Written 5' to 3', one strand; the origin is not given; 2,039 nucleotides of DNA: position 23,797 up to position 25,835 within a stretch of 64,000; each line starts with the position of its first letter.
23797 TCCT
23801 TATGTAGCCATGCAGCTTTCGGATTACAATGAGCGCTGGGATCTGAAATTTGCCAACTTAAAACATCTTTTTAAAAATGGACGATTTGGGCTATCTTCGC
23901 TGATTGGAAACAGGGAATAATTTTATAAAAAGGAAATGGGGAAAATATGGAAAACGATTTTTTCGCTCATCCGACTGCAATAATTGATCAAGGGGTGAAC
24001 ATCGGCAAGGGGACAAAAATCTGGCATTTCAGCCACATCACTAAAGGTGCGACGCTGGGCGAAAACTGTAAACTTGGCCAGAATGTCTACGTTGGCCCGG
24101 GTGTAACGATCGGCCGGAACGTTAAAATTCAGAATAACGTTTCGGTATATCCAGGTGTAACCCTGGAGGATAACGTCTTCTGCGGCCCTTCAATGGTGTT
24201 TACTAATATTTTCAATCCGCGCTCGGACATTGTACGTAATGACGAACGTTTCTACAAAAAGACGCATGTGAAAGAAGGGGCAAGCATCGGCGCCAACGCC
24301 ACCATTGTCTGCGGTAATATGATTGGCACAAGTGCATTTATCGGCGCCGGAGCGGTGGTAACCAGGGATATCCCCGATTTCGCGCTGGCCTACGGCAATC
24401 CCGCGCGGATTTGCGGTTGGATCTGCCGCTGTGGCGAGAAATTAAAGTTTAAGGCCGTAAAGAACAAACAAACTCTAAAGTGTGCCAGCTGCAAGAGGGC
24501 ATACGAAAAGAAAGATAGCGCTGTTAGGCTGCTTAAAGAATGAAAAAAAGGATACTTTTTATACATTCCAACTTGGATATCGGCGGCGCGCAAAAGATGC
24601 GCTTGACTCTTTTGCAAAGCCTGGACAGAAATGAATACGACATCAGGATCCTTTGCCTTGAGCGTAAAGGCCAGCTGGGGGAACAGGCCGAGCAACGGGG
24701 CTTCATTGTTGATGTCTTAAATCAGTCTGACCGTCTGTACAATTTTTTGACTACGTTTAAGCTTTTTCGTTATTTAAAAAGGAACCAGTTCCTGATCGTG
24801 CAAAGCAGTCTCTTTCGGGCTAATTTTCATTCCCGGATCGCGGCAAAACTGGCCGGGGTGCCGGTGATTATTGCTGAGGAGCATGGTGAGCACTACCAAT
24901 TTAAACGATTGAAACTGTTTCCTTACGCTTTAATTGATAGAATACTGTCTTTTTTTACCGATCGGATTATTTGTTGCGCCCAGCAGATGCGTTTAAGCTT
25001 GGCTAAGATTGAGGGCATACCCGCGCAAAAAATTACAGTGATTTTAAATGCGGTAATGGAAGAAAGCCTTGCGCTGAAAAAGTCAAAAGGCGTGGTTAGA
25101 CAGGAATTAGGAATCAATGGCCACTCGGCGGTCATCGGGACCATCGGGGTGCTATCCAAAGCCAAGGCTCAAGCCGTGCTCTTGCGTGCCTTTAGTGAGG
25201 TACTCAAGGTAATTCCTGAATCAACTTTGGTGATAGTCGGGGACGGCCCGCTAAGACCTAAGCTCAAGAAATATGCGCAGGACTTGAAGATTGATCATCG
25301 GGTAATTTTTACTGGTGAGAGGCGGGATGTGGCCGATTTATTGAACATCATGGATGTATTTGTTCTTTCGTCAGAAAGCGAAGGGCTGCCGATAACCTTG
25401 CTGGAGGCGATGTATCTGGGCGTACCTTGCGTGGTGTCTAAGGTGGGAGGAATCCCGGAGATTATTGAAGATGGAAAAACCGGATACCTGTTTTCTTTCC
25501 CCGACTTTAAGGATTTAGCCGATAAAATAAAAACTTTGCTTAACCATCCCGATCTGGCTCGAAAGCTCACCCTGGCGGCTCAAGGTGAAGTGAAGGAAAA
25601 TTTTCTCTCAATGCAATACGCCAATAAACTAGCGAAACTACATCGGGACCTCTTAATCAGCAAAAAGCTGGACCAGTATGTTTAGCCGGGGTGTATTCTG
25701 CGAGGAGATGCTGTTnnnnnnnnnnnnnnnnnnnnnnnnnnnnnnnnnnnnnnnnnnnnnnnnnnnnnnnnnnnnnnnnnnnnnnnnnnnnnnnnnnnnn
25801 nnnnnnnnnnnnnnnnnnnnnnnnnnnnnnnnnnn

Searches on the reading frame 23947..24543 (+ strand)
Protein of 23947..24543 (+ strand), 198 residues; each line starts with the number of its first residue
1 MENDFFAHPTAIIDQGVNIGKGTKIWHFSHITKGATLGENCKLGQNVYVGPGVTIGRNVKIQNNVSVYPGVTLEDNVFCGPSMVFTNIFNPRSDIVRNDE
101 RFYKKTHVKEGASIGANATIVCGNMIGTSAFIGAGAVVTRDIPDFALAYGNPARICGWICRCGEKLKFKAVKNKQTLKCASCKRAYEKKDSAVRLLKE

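Call 10: search_protein_families(library=pfam, proteins=[window:23947-24543:+], max_evalue=0.0001)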
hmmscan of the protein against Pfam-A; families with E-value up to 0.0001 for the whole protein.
window:23947-24543:+ (198 aa): 4 families
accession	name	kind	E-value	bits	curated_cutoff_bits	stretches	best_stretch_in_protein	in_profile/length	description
PF00132.30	Hexapep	-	1.7e-27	94.3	27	3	34-67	1-34/36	Bacterial transferase hexapeptide (six repeats)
PF14602.12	Hexapep_2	-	1.9e-10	40.7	27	1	36-68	3-33/34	Hexapeptide repeat of succinyl-transferase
PF25084.1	LbH_EIF2B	-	3.7e-10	40.2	54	1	6-75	11-83/105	EIF2B subunit epsilon LbH domain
PF25087.1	GMPPB_C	-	2.9e-07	30.6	39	0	46-79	4-37/110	GMPPB C-terminal domain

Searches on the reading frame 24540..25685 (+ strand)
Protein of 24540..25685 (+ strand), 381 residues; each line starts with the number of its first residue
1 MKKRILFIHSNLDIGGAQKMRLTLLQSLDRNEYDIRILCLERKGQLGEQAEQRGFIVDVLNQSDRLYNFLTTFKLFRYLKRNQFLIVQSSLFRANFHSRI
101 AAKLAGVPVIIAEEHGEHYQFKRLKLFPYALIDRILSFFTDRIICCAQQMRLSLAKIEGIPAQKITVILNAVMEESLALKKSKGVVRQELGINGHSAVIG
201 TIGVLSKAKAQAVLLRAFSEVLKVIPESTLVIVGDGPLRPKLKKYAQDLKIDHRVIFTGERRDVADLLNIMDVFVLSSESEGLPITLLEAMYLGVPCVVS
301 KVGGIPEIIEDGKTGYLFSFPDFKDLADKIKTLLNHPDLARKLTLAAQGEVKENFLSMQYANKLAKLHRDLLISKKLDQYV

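Call 10: search_protein_families(library=pfam, proteins=[window:24540-25685:+], max_evalue=0.0001)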
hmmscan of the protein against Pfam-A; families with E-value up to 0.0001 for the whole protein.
window:24540-25685:+ (381 aa): 7 families
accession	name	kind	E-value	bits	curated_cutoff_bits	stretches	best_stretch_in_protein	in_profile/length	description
PF00534.26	Glycos_transf_1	-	1.8e-42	145.2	26.4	1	187-347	6-169/172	Glycosyl transferases group 1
PF13692.12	Glyco_trans_1_4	-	4.3e-38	131.2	27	1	198-335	3-141/142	Glycosyl transferases group 1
PF13439.12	Glyco_transf_4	-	3.3e-17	63.5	28.5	1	14-172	1-166/170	Glycosyltransferase Family 4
PF13579.12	Glyco_trans_4_4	-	1.2e-11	45.6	29.7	1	15-170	1-157/158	Glycosyl transferase 4-like domain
PF13524.12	Glyco_trans_1_2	-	2.3e-07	31.3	25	1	226-364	13-142/144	Glycosyl transferase-like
PF20706.3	GT4-conflict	-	1.3e-06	28.1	26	1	244-312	254-323/385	Family 4 Glycosyltransferase in conflict systems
PF13477.12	Glyco_trans_4_2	-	4.5e-05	24.1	23.4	0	24-145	16-137/139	Glycosyl transferase 4-like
